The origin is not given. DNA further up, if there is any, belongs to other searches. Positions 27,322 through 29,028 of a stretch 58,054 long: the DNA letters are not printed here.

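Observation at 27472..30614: ATPase-centred accessory islet: ABC/AAA_15-type ATPase, abutting unknown partner gene and two-domain ORFan (candidate uncharacterised, possibly decaying, defence-type module)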

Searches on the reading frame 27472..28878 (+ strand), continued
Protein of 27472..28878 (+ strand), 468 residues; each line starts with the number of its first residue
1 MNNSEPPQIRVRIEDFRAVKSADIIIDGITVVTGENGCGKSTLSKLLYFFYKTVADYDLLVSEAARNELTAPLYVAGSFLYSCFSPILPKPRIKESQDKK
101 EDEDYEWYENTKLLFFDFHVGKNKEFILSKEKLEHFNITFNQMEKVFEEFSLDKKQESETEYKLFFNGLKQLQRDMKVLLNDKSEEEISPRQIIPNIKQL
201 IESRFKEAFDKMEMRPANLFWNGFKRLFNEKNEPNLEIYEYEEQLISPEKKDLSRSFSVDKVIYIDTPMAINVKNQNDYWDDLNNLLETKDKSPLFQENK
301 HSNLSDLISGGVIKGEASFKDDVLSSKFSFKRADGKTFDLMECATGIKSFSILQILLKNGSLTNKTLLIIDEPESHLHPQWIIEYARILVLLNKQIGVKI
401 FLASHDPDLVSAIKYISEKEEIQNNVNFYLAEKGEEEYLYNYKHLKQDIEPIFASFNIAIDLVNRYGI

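Call 56: find_encoding_contigs(protein=P0038, flank=10000, max_places=2)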
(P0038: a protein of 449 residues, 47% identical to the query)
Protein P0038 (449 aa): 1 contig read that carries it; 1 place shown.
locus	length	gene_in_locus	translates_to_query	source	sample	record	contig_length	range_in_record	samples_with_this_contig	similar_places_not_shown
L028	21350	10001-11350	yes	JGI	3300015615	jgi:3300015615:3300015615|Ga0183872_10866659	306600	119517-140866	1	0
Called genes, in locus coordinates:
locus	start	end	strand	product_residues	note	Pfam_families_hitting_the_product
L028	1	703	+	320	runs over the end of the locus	PF00535:Glycos_transf_2, PF10111:Glyco_tranf_2_2, PF13641:Glyco_tranf_2_3 (weak)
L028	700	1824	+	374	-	PF13439:Glyco_transf_4, PF13579:Glyco_trans_4_4, PF00534:Glycos_transf_1, PF13692:Glyco_trans_1_4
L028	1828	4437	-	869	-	PF00133:tRNA-synt_1, PF09334:tRNA-synt_1g (weak), PF13603:tRNA-synt_1_2, PF09334:tRNA-synt_1g (weak), PF08264:Anticodon_1, PF10458:Val_tRNA-synt_C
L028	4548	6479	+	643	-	PF22113:Mtrc-MtrF_II-IV_dom (faint), PF09699:Paired_CXXCH_1 (faint), PF14522:Cytochrome_C7 (faint), PF00515:TPR_1 (faint), PF07719:TPR_2 (faint), PF23914:TPR_CcmH_CycH (weak), PF13424:TPR_12 (weak), PF14559:TPR_19, +2 more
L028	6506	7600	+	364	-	PF02618:YceG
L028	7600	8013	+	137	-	PF01643:Acyl-ACP_TE (weak), PF13279:4HBT_2, PF03061:4HBT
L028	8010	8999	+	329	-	PF03631:Virul_fac_BrkB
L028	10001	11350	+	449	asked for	PF02463:SMC_N (faint), PF13175:AAA_15, PF13304:AAA_21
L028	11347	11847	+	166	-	-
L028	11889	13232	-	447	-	PF01554:MatE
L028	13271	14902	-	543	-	PF00496:SBP_bac_5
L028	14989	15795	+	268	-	PF00142:Fer4_NifH (faint), PF01656:CbiA, PF02374:ArsA_ATPase (faint), PF06564:CBP_BcsQ, PF09140:MipZ (faint), PF10609:ParA, PF13614:AAA_31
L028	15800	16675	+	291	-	PF02195:ParB_N, PF17762:HTH_ParB, PF23552:ParB_C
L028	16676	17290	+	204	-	PF18935:DUF5683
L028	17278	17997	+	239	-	PF01113:DapB_N, PF05173:DapB_C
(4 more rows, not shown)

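Call 57: find_encoding_contigs(protein=P0058, flank=10000, max_places=2)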
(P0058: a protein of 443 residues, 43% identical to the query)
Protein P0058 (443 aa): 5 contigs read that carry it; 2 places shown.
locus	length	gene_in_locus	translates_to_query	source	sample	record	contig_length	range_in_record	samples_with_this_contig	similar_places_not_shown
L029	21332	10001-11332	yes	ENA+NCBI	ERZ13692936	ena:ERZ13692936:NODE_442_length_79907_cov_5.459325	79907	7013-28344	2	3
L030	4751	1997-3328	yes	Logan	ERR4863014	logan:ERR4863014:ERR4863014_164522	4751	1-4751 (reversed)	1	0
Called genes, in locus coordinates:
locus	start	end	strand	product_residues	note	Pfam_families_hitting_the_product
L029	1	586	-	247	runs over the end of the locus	-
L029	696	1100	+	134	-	PF02566:OsmC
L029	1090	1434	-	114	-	PF11009:BrxC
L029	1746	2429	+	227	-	PF03167:UDG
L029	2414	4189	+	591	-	PF07244:POTRA (faint)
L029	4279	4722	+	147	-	-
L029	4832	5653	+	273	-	PF13640:2OG-FeII_Oxy_3, PF13661:2OG-FeII_Oxy_4 (weak)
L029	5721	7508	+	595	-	PF00664:ABC_membrane, PF00005:ABC_tran, PF02463:SMC_N (weak)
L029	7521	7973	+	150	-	PF07606:DUF1569 (weak)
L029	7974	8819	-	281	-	PF03734:YkuD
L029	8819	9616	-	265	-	PF00106:adh_short, PF08659:KR, PF23441:SDR, PF13561:adh_short_C2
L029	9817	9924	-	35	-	-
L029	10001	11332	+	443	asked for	PF02463:SMC_N (weak), PF13175:AAA_15, PF00005:ABC_tran (weak), PF13304:AAA_21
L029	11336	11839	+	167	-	-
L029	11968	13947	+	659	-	PF02705:K_trans, PF22776:K_trans_C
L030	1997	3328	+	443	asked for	PF02463:SMC_N (weak), PF13175:AAA_15, PF00005:ABC_tran (weak), PF13304:AAA_21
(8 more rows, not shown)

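Call 61: search_dna_similar(query=P0121, collection=plasmids, mode=protein, max_evalue=0.001, max_rows=20)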
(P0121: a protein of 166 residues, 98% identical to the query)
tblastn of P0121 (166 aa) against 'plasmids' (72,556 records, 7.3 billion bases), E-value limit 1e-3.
No match.

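Call 62: search_dna_similar(query=P0121, collection=phages, mode=protein, max_evalue=0.001, max_rows=20)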
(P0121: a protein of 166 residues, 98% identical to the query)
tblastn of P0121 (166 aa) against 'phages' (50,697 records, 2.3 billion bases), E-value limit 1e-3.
No match.

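Call 64: find_related_loci(query=A2, collection=viral_contigs, flank=8000)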
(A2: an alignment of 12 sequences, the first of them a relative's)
Query A2 (166 aa) in viral_contigs; peptide patterns used: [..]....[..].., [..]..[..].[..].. (x = any residue, [..] = any of these).
52 stretches matched a pattern, but none encodes a relative of the query by tblastn (E <= 1e-3).

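Call 65: list_cluster_members(proteins=[P0148, P0150, P0156, P0164, P0175, P0192, P0213, P0236, P0260, P0292])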
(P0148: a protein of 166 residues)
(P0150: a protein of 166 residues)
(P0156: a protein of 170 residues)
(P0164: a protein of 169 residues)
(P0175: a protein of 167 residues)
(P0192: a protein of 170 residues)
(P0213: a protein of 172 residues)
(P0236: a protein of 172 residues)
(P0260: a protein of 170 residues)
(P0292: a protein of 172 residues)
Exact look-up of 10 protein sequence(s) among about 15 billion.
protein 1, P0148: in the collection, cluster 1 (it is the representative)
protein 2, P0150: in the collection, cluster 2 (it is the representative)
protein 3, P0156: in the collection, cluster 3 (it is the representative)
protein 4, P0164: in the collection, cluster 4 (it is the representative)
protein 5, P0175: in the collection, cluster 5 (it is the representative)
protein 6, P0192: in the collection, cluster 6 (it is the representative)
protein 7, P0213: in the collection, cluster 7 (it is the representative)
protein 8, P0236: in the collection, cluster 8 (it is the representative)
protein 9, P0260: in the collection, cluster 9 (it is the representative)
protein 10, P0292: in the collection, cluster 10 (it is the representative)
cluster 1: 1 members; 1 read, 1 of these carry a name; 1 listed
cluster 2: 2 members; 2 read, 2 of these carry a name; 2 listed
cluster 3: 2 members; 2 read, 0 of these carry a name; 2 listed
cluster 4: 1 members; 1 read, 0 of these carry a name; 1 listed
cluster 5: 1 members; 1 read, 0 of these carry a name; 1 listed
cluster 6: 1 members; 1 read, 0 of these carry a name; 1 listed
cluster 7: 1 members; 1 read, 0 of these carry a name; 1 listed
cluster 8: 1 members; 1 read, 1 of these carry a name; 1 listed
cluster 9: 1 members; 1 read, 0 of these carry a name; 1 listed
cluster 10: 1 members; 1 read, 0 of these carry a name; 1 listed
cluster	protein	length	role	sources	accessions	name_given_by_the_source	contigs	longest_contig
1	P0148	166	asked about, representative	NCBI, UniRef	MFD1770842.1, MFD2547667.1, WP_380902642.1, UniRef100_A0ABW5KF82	hypothetical protein [Sphingobacterium suaedae] | Uncharacterized protein n=1 Tax=Sphingobacterium suaedae TaxID=1686402 ...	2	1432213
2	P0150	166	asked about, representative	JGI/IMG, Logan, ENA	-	hypothetical protein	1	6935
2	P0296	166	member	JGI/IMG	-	hypothetical protein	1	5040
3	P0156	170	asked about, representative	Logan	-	-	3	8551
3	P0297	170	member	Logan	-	-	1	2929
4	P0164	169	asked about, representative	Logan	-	-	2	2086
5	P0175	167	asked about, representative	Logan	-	-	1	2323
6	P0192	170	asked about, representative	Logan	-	-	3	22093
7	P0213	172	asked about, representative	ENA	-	-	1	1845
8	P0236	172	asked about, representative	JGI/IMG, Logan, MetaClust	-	\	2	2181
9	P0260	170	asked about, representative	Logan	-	-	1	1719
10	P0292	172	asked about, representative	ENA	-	-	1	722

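Call 74: find_related_loci(query=A5, collection=metagenome_contigs, flank=5000)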
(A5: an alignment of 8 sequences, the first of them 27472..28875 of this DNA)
Query A5 (468 aa) in metagenome_contigs; peptide patterns used: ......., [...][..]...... (x = any residue, [..] = any of these).
395 stretches matched a pattern; 296 encode a relative of the query (tblastn E <= 1e-3); the best 80 are kept; 80 distinct loci.
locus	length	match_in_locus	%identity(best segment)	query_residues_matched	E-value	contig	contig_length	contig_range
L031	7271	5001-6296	58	3-468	3e-165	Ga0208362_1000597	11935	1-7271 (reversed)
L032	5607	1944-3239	58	3-468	2e-167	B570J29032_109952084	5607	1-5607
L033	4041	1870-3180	46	8-467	1e-121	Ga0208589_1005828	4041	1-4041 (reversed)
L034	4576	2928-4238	47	7-468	5e-120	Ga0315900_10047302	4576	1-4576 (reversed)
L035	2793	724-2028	45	7-467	7e-120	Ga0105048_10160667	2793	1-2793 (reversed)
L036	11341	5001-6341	45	2-468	1e-114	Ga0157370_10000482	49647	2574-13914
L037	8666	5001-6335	44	3-468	1e-113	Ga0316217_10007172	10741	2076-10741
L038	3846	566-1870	44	3-467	2e-115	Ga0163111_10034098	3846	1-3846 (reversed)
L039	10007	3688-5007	46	9-468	2e-112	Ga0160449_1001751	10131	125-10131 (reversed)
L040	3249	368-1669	45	9-468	6e-115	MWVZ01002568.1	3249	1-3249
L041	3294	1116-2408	45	6-467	3e-114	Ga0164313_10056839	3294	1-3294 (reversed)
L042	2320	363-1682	45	9-468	8e-117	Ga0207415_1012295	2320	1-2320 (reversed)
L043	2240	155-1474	44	9-468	3e-116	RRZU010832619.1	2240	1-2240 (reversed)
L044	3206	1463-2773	45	4-468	9e-112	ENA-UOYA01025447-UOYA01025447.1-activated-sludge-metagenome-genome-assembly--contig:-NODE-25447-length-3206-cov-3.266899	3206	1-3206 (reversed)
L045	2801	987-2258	44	7-467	3e-112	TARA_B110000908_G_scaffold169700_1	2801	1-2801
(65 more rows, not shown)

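Call 80: search_protein_families(library=pfam, alignment_id=A7, max_evalue=0.00001)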
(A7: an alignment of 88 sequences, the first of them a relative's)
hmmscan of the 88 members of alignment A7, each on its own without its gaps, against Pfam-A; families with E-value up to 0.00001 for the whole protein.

A. member 1, L027:7976-8425:- (150 aa): 0 families

B. families by the number of members that match (of 88 scanned): 140 families (the first 25 are shown)
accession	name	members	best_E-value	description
PF00152.25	tRNA-synt_2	6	3.9e-95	tRNA synthetases class II (D, K and N)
PF01336.31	tRNA_anti-codon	6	5.7e-14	OB-fold nucleic acid binding domain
PF05496.18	RuvB_N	5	7.1e-79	Holliday junction DNA helicase RuvB P-loop domain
PF00004.35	AAA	5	1.2e-20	ATPase family associated with various cellular activities (AAA)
PF17864.7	AAA_lid_4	4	5e-32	RuvB AAA lid domain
PF05491.19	RuvB_C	4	2.8e-26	RuvB C-terminal winged helix domain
PF00330.25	Aconitase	2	3.1e-145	Aconitase family (aconitate hydratase)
PF03255.19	ACCA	2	5.9e-145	Acetyl co-enzyme A carboxylase carboxyltransferase-like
PF00118.29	Cpn60_TCP1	2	1.7e-77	TCP-1/cpn60 chaperonin family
PF03631.20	Virul_fac_BrkB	2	7.2e-64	Virulence factor BrkB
PF00694.25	Aconitase_C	2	1.4e-44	Aconitase C-terminal domain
PF04851.21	ResIII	2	1.4e-42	Type III restriction enzyme, res subunit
PF00881.29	Nitroreductase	2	1.5e-28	Nitroreductase family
PF13175.12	AAA_15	2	4.8e-25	AAA ATPase domain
PF01039.27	Carboxyl_trans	2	8.3e-18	Carboxyl transferase domain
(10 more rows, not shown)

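Call 81: search_protein_families(library=padloc, alignment_id=A7, max_evalue=1e-10)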
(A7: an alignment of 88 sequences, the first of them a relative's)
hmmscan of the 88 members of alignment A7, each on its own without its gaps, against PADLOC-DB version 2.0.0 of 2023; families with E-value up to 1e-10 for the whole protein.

A. member 1, L027:7976-8425:- (150 aa): 0 families

B. families by the number of members that match (of 88 scanned): 76 families (the first 25 are shown)
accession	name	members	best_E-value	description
PDLC04135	mad3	2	7.8e-37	mads_3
PDLC02394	pAgo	2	3.5e-23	-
PDLC02402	Aga_SIR2-PNTD1-PNTD2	2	1.2e-15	Class I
PDLC03048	REase_I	1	0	Type I restriction enzyme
PDLC03647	REase_III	1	2.6e-243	Type III restriction enzyme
PDLC00078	GajA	1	3.8e-204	AAA ATPase domain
PDLC03043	REase_I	1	6.5e-141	Type I restriction enzyme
PDLC02220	Tmn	1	1.1e-90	-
PDLC03649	REase_III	1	3e-86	Type III restriction enzyme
PDLC04937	PDC-S15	1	1.9e-84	-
PDLC03046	REase_I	1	1.4e-72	Type I restriction enzyme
PDLC04934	PDC-S15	1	1.5e-62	-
PDLC03045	REase_I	1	8.5e-61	Type I restriction enzyme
PDLC04931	PDC-S15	1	5.6e-54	-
PDLC03040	REase_I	1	9.9e-52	Type I restriction enzyme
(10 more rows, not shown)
